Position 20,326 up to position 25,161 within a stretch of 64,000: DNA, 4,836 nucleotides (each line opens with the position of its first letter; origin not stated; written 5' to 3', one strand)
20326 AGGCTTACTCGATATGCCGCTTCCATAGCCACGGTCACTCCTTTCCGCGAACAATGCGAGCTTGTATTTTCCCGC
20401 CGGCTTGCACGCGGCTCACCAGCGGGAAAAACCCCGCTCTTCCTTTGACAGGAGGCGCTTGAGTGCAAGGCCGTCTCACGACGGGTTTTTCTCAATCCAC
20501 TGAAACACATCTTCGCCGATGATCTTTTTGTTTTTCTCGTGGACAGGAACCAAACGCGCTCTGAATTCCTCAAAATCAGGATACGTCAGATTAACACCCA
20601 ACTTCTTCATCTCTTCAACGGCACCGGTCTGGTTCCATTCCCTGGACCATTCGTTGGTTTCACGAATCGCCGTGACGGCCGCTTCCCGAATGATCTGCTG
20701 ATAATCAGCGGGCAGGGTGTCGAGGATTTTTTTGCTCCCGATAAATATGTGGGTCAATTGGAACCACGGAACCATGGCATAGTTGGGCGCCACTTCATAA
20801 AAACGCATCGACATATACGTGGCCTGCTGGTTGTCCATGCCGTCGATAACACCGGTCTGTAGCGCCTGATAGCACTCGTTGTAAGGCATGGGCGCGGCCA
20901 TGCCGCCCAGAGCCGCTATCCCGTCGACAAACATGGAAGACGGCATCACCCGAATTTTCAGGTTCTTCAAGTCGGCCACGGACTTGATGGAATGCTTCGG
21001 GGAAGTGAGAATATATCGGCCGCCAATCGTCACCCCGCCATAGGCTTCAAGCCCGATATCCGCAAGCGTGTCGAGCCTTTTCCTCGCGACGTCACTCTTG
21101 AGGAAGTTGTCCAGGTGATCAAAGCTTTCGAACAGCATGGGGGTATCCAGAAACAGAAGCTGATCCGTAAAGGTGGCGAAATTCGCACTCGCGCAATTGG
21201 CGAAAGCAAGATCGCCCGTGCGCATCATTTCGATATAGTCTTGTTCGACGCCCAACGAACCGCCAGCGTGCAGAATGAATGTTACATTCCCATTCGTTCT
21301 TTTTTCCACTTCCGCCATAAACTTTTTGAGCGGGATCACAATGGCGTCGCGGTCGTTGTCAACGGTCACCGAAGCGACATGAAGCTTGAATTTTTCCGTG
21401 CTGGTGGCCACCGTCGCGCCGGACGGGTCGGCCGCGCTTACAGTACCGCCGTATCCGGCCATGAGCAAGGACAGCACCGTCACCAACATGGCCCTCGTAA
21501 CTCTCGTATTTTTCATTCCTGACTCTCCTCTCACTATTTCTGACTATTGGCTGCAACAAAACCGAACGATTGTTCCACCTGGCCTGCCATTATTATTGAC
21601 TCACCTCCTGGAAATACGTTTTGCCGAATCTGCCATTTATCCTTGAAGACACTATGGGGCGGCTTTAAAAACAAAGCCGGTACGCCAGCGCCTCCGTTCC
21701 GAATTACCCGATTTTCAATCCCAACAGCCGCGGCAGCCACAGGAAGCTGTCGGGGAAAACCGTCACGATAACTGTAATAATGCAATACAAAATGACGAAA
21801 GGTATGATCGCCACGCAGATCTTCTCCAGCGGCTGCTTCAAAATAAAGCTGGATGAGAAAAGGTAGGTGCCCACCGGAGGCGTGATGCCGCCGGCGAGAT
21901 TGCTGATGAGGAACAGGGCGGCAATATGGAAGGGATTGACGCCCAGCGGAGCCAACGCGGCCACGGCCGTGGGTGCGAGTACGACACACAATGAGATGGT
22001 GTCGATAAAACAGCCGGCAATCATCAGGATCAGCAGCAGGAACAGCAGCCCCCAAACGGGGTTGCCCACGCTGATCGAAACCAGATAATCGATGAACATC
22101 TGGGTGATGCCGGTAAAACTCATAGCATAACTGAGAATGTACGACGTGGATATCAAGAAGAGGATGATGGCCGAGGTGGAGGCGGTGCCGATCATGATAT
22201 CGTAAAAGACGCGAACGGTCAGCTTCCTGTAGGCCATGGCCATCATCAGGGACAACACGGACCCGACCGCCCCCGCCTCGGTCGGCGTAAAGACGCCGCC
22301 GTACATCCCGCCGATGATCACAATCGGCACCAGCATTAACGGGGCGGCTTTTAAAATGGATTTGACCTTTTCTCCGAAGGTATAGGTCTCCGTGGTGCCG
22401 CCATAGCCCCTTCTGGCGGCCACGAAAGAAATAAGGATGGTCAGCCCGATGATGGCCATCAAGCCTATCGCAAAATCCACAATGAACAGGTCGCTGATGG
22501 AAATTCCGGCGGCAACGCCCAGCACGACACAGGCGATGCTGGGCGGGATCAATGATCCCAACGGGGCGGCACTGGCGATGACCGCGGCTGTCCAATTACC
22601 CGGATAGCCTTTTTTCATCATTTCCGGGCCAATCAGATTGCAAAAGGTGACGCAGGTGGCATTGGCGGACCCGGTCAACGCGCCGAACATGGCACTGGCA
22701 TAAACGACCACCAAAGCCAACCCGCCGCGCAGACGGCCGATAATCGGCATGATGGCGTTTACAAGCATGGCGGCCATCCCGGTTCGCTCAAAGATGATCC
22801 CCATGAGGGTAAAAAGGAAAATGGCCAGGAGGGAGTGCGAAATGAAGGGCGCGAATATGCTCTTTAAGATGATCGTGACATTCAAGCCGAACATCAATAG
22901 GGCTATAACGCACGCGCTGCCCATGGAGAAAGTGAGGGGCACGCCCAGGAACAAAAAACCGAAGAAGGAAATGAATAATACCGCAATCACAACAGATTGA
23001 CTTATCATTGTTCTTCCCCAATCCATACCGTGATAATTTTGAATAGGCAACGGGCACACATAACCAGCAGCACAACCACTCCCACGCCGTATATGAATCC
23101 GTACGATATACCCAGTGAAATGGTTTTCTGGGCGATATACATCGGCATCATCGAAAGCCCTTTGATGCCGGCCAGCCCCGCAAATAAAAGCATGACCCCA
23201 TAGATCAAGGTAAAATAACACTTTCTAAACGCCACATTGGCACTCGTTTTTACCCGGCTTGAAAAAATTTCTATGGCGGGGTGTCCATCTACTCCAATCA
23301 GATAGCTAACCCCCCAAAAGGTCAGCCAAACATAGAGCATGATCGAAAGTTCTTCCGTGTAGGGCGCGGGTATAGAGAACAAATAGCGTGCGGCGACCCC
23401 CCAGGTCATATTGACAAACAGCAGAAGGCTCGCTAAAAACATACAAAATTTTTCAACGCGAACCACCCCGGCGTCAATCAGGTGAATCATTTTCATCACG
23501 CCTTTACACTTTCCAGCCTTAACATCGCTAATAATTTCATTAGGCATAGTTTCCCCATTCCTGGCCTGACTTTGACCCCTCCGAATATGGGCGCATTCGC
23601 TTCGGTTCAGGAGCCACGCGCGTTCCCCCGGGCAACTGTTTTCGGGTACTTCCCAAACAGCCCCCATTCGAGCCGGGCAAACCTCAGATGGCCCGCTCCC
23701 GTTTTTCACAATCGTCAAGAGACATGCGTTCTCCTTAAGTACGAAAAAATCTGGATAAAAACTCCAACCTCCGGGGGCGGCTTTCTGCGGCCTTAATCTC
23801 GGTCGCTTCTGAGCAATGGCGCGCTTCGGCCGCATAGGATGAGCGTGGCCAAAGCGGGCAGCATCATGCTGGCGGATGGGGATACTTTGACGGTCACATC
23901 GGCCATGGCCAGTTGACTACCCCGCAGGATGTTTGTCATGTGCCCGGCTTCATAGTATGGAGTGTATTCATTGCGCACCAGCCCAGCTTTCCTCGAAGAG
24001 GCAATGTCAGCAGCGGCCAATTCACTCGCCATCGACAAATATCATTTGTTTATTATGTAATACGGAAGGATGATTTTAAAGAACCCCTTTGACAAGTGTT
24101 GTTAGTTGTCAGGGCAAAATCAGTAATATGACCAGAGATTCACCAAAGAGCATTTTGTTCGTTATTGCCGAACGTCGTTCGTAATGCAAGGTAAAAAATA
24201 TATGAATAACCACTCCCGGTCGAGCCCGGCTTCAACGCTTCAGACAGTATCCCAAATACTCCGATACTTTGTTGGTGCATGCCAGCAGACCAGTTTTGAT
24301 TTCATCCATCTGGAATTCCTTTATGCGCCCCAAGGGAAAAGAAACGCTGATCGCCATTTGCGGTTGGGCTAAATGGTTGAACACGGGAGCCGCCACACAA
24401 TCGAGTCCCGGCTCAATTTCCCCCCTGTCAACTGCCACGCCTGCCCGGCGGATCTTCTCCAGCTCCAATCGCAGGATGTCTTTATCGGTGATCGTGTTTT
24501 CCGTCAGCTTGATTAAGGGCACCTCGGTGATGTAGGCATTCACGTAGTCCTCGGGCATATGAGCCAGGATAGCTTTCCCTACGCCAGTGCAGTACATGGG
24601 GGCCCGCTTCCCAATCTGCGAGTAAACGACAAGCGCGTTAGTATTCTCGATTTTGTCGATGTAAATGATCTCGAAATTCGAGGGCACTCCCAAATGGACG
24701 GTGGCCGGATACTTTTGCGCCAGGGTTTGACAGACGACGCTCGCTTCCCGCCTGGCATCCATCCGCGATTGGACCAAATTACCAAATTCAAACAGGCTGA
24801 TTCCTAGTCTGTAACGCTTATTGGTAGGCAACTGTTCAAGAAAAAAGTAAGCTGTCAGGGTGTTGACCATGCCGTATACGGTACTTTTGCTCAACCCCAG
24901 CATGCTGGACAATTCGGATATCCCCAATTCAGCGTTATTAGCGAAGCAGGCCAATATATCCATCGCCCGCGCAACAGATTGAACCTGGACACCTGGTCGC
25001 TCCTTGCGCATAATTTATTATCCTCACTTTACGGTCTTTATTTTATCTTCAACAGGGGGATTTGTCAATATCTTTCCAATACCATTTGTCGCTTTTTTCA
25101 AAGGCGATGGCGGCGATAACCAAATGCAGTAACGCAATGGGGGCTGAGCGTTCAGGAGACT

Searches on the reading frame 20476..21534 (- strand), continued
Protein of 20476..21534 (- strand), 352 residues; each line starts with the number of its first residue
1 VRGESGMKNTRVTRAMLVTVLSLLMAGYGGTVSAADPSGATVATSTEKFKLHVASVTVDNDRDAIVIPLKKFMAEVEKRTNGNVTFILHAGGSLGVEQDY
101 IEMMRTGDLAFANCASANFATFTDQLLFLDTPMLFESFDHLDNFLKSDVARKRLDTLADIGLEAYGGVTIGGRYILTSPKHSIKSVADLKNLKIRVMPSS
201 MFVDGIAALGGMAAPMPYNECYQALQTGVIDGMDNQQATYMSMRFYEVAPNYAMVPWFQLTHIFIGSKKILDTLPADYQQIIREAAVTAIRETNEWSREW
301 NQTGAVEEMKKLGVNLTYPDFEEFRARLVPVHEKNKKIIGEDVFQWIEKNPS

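Call 54: find_encoding_contigs(protein=P0135, flank=10000, max_places=1)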
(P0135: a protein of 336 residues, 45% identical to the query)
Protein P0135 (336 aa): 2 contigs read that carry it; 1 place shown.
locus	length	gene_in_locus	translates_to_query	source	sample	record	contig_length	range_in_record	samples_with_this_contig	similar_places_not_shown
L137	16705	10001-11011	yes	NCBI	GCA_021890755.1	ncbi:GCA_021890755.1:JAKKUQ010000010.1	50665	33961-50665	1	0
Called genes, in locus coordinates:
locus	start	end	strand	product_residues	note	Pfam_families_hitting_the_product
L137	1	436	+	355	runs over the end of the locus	PF01168:Ala_racemase_N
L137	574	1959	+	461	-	PF03553:Na_H_antiporter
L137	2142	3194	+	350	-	PF01113:DapB_N, PF01118:Semialdhyde_dh (weak), PF19328:DAP_DH_C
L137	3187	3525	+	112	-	PF22010:OrtA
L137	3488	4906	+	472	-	PF00291:PALP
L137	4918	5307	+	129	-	PF16552:OAM_alpha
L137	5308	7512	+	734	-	PF09043:Lys-AminoMut_A, PF16554:OAM_dimer, PF02310:B12-binding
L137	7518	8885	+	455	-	PF13941:MutL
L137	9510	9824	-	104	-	-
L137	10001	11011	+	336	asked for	PF03480:DctP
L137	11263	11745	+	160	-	PF04290:DctQ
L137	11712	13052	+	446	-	PF03600:CitMHS (faint), PF06808:DctM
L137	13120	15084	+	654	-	PF00890:FAD_binding_2, PF07992:Pyr_redox_2 (faint)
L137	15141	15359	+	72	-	PF00294:PfkB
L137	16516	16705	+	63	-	PF19928:DUF6391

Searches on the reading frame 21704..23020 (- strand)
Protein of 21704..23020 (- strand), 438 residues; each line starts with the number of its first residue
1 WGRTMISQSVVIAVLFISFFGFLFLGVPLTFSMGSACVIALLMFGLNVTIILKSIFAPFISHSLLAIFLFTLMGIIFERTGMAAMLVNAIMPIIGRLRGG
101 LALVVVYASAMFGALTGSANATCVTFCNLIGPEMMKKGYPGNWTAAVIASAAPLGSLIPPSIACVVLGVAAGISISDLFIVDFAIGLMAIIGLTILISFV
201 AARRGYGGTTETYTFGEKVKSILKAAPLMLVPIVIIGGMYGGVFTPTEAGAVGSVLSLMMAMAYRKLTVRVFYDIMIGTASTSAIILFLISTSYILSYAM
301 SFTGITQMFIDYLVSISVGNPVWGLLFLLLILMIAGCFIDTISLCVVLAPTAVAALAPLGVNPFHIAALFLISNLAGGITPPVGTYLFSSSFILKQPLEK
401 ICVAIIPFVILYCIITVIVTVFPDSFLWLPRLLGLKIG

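Call 4: search_protein_families(library=pfam, proteins=[window:21704-23020:-])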
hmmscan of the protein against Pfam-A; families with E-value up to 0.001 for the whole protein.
window:21704-23020:- (438 aa): 1 family
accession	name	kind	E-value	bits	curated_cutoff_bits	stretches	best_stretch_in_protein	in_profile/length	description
PF06808.19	DctM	-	4.4e-81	273.3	23.8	1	16-423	1-411/413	Tripartite ATP-independent periplasmic transporter, DctM component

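Call 5: search_protein_families(library=ncbifam, proteins=[window:21704-23020:-])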
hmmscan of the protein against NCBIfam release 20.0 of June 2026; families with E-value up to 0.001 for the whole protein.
window:21704-23020:- (438 aa): 3 families
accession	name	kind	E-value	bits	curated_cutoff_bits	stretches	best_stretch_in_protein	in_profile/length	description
TIGR00786.1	dctM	subfamily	1.8e-88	297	268.45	1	26-430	1-405/405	TRAP transporter large permease subunit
NF011634.1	PRK15060.1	equivalog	4.8e-47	161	800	1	12-425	3-416/425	2,3-diketo-L-gulonate TRAP transporter large permease YiaN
TIGR02123.1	TRAP_fused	subfamily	1.2e-26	93.7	320.65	1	12-420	119-529/615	TRAP transporter fused permease subunit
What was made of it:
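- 21704..23008 (-): TRAP large permease DctM. TIGR00786 scores 297 bits against a cut-off of 268 (calls 4, 5).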

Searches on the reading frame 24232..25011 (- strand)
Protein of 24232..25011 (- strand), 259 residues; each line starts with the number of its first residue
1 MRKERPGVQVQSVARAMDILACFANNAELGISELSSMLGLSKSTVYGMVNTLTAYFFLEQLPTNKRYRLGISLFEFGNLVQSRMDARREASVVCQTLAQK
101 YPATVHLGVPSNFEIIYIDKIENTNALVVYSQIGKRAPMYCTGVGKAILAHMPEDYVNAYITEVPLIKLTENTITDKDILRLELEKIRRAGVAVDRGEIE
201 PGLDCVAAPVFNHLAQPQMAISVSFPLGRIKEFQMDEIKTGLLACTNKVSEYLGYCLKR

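Call 4: search_protein_families(library=pfam, proteins=[window:24232-25011:-])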
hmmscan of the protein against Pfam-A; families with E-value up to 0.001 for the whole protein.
window:24232-25011:- (259 aa): 3 families
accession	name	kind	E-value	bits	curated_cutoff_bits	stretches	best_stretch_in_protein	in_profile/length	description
PF01614.24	IclR_C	-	4e-49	167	24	1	82-250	5-173/174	Bacterial transcriptional regulator IclR C-terminal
PF09339.16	HTH_IclR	-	8.1e-13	48.4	22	1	12-61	1-51/52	IclR helix-turn-helix domain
PF13412.12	HTH_24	-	0.00024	21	21.9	1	18-52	7-41/48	Winged helix-turn-helix DNA-binding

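Call 5: search_protein_families(library=ncbifam, proteins=[window:24232-25011:-])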
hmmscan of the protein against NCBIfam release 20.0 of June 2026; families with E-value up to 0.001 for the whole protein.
window:24232-25011:- (259 aa): 8 families
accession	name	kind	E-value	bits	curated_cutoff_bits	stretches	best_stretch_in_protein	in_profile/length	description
NF011671.1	PRK15090.1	equivalog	9e-54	182.4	275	1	9-255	9-255/256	DNA-binding transcriptional regulator KdgR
NF045644.1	TransRegBhcR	equivalog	2.1e-50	171.5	350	1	7-254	19-266/267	HTH-type transcriptional regulator BhcR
TIGR02431.1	pcaR_pcaU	subfamily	2.4e-34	118.7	284.75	1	10-237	5-231/248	beta-ketoadipate pathway transcriptional regulators, PcaR/PcaU/PobR family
NF008601.2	PRK11569.1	equivalog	1.3e-28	100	380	1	6-250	22-269/276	glyoxylate bypass operon transcriptional repressor IclR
NF007548.0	PRK10163.1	equivalog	1.4e-20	73.5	406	1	11-233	22-245/271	HTH-type transcriptional repressor AllR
NF007339.0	PRK09834.1-1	equivalog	3.6e-10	39.6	299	1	9-212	19-225/271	DNA-binding transcriptional regulator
NF007341.0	PRK09834.1-3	equivalog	2e-05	23.8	269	1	9-198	6-201/274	DNA-binding transcriptional regulator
NF007342.0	PRK09834.1-4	equivalog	3e-05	23.2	251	1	9-212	10-215/263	DNA-binding transcriptional regulator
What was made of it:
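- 24232..25011 (-): IclR-family regulator, KdgR-like. The KdgR model scores 182 bits, below its cut-off of 275 (calls 4, 5).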
